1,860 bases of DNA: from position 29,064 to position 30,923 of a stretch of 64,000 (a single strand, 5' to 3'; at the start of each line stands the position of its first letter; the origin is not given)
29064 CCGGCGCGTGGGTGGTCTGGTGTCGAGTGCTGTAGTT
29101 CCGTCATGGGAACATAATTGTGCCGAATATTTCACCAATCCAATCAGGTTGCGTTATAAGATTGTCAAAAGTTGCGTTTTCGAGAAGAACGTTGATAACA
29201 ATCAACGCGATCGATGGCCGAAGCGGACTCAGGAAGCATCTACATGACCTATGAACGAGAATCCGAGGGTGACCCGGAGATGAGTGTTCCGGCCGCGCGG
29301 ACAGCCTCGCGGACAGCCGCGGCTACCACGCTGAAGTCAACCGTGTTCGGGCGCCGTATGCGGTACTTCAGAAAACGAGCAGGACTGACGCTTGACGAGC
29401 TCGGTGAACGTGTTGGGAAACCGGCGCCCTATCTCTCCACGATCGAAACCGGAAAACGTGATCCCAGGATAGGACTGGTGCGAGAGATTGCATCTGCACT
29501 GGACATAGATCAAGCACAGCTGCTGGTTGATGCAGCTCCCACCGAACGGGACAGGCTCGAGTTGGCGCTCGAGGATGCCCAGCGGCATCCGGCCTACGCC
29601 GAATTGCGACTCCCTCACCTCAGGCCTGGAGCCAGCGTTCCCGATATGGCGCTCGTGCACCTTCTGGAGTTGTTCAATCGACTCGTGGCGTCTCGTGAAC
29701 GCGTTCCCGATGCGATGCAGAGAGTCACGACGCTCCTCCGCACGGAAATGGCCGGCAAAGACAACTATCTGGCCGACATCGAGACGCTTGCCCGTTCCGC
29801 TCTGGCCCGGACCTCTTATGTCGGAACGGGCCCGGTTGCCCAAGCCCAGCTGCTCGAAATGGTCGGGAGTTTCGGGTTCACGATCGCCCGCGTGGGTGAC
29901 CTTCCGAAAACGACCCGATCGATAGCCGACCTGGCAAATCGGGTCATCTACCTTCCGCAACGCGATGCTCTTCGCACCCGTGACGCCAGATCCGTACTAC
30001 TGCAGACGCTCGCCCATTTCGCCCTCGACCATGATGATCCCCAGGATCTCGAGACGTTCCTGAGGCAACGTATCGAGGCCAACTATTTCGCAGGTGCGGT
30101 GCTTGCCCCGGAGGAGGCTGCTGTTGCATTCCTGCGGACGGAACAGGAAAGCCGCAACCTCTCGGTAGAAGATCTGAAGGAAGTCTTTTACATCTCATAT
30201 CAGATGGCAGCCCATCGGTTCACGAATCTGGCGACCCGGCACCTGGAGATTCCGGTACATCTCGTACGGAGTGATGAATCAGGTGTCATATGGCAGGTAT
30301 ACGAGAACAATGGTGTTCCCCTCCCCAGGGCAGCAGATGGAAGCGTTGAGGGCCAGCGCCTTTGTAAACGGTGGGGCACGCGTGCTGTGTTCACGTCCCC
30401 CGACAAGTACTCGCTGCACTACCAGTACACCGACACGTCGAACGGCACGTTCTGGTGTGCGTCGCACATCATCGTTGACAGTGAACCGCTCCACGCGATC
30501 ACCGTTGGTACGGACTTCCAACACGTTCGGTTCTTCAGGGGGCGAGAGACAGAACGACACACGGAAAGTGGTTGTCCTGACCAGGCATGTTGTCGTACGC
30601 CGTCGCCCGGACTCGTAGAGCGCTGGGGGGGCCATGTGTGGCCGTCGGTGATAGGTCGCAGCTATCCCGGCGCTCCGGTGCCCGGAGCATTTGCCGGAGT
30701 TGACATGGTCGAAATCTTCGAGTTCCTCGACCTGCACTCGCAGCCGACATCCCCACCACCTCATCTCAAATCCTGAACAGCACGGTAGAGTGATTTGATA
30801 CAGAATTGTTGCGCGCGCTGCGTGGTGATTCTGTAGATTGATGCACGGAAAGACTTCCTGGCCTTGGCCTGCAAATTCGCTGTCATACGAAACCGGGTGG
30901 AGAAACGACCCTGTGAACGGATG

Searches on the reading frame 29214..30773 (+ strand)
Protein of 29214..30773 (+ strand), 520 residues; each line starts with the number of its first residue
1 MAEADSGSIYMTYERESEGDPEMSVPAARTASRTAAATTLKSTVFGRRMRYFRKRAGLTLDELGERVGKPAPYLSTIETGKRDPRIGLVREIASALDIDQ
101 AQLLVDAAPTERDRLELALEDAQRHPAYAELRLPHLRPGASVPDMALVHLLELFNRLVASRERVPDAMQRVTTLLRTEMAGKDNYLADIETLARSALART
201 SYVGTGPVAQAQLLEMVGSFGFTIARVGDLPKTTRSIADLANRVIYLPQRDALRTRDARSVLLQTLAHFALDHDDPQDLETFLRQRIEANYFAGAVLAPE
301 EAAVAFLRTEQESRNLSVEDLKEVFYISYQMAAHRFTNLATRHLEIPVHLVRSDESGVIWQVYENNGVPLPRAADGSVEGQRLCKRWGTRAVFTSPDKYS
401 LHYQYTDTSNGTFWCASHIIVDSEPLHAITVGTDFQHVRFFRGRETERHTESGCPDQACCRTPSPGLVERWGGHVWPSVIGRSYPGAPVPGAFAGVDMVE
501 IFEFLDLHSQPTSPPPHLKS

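Call 60: search_protein_families(library=pfam, proteins=[window:29214-30773:+], max_evalue=0.00001)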
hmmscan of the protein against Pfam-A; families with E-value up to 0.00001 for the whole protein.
window:29214-30773:+ (520 aa): 3 families
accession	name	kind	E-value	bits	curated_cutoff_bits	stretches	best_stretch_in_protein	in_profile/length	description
PF13560.12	HTH_31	-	5.1e-13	49.6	27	1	45-102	2-60/64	Helix-turn-helix domain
PF01381.28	HTH_3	-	2e-10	41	23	1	50-99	2-51/55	Helix-turn-helix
PF06114.19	Peptidase_M78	-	3.8e-08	33.6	22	1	238-336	24-122/123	IrrE N-terminal-like domain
